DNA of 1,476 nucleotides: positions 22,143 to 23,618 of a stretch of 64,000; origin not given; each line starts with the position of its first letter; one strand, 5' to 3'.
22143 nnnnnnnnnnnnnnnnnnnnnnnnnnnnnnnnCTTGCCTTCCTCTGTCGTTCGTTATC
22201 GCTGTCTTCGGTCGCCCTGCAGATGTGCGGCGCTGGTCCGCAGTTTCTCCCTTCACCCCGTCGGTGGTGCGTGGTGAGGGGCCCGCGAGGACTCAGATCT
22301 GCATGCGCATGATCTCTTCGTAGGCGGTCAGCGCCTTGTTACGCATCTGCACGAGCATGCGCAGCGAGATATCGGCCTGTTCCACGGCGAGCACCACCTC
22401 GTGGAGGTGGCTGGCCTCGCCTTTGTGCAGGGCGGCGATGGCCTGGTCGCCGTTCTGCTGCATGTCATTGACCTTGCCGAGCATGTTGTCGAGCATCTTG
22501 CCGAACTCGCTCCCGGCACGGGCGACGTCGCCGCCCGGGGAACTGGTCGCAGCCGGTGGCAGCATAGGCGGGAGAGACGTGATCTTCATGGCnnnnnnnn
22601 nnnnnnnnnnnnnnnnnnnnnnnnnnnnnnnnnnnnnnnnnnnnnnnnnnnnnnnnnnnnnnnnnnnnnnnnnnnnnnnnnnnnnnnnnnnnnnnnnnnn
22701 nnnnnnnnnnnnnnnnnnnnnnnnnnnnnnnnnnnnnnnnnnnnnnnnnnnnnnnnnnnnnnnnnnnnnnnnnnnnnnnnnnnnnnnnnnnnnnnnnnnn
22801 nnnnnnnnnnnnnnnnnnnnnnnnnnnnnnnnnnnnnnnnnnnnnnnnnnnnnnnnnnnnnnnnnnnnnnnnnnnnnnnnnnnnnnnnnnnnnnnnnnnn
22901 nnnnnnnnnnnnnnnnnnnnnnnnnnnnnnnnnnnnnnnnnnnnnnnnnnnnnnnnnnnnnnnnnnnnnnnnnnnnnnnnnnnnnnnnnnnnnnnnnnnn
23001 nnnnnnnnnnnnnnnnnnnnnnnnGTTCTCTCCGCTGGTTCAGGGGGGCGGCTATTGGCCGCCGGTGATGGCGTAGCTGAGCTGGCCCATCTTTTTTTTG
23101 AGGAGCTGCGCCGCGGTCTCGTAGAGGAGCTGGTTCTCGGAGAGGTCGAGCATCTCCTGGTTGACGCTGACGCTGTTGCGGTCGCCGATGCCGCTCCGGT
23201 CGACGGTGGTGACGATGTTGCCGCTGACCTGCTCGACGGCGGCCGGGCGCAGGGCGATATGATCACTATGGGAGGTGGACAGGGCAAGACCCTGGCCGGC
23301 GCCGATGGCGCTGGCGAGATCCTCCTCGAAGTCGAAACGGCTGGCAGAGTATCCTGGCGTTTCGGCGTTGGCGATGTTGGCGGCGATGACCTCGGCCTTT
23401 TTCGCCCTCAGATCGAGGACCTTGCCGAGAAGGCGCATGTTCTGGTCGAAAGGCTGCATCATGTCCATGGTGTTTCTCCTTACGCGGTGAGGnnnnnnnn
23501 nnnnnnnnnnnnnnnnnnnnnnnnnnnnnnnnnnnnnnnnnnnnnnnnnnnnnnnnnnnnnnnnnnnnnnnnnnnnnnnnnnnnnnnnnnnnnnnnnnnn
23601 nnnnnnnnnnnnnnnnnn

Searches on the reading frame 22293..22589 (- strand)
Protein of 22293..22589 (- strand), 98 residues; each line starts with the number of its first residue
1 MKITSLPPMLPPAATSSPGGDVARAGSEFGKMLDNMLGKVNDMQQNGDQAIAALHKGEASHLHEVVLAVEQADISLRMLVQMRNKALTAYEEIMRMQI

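Call 30: search_protein_families(library=ncbifam, proteins=[window:22293-22589:-], max_evalue=0.001)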
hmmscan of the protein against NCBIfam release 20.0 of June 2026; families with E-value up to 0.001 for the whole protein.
window:22293-22589:- (98 aa): 2 families
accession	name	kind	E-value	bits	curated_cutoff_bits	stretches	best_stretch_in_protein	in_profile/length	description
TIGR00205.2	fliE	equivalog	1.8e-25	88.9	30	1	29-98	1-71/71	flagellar hook-basal body complex protein FliE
NF009371.0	PRK12729.1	equivalog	3.6e-05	24.3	145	1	27-94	56-124/127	flagellar hook-basal body protein FliE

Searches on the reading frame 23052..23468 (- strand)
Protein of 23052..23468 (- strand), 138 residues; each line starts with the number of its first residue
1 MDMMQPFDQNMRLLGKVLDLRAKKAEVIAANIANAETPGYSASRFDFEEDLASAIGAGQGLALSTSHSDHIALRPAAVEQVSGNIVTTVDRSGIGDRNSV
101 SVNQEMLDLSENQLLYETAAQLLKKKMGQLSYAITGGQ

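Call 30: search_protein_families(library=ncbifam, proteins=[window:23052-23468:-], max_evalue=0.001)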
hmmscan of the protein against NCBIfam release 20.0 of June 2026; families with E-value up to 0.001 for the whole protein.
window:23052-23468:- (138 aa): 22 families
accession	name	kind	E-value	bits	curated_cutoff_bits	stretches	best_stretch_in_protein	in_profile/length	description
TIGR01396.1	FlgB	equivalog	1.9e-27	96.1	59.05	1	7-134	1-130/131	flagellar basal body rod protein FlgB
NF009264.0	PRK12621.1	equivalog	2.5e-23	83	163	1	5-138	3-135/136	flagellar basal body rod protein FlgB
NF004654.1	PRK06004.1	equivalog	2.1e-12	48.1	142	1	22-134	10-124/126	flagellar basal body rod protein FlgB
NF009328.0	PRK12685.1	equivalog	2.4e-12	47.2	169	1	6-136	4-115/116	flagellar basal body rod protein FlgB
NF009266.0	PRK12623.1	equivalog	5.1e-12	45.9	144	1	8-136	10-132/133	flagellar basal body rod protein FlgB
NF009263.0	PRK12620.1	equivalog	5.3e-12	45.9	158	1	4-136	2-132/133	flagellar basal body rod protein FlgB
NF005280.0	PRK06797.1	equivalog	1.2e-10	42.1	106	1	18-123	12-122/135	flagellar basal body rod protein FlgB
NF009270.0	PRK12627.1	equivalog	1.8e-10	41.3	128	1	22-128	19-119/128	FlgB family protein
NF004653.1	PRK06003.1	equivalog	6.5e-09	36.3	153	1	24-119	20-109/126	flagellar basal body rod protein FlgB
NF009265.0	PRK12622.1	equivalog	6.6e-09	36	145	1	4-120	1-120/135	flagellar basal body rod protein FlgB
NF005527.0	PRK07182.1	equivalog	1.1e-08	35.2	211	1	11-60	9-57/148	flagellar basal body rod protein FlgB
NF009262.0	PRK12619.1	equivalog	2.3e-08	34.5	183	1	9-135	7-128/130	flagellar basal body rod protein FlgB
TIGR03506.1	FlgEFG_subfam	subfamily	2e-06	27.8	70.25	1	22-70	14-56/351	flagellar hook-basal body complex protein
TIGR02492.1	flgK_ends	equivalog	2.7e-06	27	170.75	1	23-58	15-52/437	flagellar hook-associated protein FlgK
NF009275.1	PRK12632.1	equivalog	6.3e-06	26.6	170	1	7-125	4-116/130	flagellar basal body rod protein FlgC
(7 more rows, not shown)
